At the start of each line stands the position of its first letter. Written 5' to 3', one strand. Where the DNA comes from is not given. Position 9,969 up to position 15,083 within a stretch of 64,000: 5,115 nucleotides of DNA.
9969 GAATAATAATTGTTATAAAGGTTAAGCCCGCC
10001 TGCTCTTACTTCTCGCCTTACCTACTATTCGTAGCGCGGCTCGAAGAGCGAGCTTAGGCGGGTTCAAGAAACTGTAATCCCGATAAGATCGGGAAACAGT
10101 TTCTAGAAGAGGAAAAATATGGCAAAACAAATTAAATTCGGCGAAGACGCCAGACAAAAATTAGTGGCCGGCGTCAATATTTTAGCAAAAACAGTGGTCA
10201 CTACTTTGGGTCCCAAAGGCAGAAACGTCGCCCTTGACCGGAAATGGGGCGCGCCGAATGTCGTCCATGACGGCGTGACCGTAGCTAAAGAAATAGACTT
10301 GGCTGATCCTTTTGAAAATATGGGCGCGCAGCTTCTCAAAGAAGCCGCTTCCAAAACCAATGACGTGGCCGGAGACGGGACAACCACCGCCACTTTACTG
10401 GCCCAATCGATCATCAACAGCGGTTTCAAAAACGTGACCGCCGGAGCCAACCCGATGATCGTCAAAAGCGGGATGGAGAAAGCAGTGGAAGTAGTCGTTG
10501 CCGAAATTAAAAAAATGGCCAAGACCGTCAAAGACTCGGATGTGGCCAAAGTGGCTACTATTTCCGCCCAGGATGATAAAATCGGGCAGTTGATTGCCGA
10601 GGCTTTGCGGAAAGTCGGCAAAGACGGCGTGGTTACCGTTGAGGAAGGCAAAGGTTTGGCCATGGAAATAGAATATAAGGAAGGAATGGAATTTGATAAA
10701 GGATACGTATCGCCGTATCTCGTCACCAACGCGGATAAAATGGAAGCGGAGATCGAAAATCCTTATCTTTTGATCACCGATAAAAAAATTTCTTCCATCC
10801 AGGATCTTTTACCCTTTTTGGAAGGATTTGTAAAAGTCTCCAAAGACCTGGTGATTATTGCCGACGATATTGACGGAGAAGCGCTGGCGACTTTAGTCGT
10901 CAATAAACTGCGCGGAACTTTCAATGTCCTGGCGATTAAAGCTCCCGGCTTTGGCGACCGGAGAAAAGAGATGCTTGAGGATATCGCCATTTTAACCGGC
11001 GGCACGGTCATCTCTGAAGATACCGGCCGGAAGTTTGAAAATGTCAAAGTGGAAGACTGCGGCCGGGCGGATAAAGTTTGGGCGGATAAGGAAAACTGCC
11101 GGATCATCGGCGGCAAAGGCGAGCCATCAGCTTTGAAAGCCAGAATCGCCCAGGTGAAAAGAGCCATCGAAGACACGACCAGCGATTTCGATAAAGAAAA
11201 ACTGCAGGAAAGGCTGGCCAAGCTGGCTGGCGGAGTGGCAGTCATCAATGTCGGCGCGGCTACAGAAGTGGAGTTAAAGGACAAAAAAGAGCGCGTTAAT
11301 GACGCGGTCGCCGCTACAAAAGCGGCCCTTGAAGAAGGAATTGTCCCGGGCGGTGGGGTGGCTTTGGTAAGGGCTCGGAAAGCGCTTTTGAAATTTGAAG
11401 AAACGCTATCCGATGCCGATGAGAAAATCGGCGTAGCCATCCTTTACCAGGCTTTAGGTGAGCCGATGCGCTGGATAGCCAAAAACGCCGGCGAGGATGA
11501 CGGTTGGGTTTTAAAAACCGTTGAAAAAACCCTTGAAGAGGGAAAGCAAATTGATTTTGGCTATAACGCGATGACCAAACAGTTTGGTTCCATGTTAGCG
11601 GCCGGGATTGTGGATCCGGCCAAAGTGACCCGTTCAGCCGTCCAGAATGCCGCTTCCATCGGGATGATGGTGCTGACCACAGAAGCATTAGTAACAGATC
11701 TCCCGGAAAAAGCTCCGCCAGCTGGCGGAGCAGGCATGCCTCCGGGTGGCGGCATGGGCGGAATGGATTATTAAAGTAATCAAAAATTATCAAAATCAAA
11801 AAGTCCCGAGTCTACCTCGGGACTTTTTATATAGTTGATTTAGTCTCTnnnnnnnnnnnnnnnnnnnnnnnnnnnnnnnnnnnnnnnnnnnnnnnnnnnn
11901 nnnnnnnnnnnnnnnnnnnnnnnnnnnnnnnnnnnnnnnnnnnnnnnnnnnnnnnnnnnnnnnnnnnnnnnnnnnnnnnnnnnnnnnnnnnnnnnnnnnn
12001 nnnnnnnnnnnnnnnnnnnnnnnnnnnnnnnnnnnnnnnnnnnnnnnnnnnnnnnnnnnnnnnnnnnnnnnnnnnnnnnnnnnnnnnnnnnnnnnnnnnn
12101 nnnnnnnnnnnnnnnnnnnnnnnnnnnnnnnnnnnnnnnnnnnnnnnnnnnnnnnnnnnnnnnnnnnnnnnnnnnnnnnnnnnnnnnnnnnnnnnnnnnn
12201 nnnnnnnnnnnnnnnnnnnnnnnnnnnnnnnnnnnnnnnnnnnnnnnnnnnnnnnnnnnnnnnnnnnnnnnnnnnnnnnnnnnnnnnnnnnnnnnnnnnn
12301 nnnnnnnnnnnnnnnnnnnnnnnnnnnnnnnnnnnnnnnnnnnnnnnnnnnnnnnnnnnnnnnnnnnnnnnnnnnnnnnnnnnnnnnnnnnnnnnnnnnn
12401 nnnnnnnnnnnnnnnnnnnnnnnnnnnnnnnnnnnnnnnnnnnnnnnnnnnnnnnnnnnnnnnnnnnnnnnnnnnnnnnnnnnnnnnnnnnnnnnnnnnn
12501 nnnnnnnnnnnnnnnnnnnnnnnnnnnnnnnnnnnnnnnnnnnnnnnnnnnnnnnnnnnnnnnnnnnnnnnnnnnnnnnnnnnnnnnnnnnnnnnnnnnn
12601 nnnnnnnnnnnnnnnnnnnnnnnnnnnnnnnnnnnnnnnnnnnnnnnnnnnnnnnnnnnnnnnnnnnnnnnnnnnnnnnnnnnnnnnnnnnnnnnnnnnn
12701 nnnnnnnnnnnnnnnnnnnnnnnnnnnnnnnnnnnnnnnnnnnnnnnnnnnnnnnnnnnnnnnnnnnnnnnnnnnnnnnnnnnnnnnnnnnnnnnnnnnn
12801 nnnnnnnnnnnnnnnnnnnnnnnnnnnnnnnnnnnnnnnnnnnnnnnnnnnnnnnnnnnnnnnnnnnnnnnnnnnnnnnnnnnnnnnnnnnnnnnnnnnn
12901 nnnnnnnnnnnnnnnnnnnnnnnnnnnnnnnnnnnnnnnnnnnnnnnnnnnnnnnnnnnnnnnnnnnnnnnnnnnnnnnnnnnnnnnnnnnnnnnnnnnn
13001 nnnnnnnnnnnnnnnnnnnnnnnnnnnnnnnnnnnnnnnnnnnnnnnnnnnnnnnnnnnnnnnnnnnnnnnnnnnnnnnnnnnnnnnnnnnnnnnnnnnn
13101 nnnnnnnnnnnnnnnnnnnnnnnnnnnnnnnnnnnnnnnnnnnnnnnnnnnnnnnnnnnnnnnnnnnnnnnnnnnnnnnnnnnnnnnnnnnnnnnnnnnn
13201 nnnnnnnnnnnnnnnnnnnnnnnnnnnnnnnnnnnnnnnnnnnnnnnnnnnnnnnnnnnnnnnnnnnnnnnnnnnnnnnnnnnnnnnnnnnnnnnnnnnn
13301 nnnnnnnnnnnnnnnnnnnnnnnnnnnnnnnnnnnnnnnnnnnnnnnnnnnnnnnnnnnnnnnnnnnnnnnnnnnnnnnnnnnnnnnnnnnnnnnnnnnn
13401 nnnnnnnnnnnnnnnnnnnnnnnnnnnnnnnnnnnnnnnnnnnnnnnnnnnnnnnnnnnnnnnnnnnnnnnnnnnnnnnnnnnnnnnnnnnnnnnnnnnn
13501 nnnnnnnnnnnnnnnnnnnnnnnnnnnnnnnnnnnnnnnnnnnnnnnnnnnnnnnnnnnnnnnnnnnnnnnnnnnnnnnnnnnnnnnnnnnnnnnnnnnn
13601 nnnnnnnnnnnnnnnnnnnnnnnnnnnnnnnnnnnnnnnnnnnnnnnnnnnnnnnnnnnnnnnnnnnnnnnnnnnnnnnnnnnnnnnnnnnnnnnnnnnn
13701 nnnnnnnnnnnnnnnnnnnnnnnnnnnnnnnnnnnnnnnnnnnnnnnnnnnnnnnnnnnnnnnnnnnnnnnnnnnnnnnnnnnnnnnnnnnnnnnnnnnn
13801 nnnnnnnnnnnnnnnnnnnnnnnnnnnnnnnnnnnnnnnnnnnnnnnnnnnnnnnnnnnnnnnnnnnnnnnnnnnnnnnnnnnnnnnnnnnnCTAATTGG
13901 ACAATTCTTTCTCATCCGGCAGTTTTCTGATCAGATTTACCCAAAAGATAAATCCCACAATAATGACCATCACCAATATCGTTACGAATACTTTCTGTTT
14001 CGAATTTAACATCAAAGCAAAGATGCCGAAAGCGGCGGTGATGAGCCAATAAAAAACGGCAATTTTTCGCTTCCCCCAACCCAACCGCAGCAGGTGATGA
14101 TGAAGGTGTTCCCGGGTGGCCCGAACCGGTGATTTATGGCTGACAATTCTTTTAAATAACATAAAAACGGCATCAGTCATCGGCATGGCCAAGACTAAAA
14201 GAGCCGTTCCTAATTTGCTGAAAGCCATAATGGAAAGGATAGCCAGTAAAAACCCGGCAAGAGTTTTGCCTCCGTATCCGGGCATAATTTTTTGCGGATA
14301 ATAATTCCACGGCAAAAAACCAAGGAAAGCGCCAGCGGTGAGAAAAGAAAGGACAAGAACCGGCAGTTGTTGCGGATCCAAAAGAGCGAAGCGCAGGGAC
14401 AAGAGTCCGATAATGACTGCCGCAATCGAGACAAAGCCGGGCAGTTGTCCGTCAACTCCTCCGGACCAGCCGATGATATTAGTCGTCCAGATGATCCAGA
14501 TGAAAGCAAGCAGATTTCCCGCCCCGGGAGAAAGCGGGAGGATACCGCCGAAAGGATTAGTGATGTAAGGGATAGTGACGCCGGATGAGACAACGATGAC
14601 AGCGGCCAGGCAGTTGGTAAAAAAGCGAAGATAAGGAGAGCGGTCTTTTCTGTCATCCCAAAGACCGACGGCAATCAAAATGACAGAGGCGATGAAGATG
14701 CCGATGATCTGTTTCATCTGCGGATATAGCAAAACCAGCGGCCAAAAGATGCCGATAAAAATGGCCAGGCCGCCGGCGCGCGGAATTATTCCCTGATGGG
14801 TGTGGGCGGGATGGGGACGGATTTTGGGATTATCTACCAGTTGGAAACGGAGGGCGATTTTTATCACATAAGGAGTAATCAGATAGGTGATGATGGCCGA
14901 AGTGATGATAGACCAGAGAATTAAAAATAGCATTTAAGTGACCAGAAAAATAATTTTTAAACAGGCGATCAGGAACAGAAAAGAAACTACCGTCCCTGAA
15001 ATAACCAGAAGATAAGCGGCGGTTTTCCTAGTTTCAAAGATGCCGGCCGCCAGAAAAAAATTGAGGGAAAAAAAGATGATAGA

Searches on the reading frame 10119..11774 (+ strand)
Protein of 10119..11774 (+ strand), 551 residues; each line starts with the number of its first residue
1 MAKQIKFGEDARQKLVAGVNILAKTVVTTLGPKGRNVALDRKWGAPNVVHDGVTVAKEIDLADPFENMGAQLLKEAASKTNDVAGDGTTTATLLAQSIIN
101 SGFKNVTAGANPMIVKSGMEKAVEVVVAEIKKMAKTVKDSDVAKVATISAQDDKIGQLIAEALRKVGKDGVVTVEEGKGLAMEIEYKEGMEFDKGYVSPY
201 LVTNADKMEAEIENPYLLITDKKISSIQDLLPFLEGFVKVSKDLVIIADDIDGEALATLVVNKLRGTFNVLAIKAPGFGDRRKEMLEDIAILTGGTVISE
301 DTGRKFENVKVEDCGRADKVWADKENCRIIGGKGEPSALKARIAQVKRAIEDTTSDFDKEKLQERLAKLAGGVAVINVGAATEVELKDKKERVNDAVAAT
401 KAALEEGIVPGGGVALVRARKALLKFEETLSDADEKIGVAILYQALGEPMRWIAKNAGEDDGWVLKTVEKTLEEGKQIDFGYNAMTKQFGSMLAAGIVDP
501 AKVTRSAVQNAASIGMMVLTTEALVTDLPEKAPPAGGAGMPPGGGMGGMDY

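Call 13: search_protein_families(library=pfam, proteins=[window:10119-11774:+], max_evalue=0.001)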
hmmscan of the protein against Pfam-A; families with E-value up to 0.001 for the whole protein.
window:10119-11774:+ (551 aa): 1 family
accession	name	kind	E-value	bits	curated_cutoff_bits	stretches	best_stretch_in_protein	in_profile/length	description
PF00118.29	Cpn60_TCP1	-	2.7e-71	241.2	34.3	1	22-526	1-487/490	TCP-1/cpn60 chaperonin family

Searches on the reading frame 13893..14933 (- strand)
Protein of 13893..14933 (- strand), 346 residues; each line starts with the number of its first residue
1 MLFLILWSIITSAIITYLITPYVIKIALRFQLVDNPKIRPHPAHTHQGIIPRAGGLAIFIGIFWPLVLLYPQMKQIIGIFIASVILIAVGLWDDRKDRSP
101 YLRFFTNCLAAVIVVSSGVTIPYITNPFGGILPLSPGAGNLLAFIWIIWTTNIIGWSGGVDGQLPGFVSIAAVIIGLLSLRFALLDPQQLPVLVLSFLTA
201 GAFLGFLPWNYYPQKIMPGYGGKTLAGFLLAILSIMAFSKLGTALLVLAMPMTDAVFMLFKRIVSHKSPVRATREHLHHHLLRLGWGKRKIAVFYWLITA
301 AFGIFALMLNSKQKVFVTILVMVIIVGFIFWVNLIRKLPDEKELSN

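Call 7: search_protein_families(library=pfam, proteins=[window:13893-14933:-], max_evalue=0.001)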
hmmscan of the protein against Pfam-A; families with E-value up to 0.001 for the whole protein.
window:13893-14933:- (346 aa): 1 family
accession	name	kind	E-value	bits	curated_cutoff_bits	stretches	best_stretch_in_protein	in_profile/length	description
PF00953.26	Glycos_transf_4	-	1.2e-24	87.5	27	1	77-237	2-159/160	Glycosyl transferase family 4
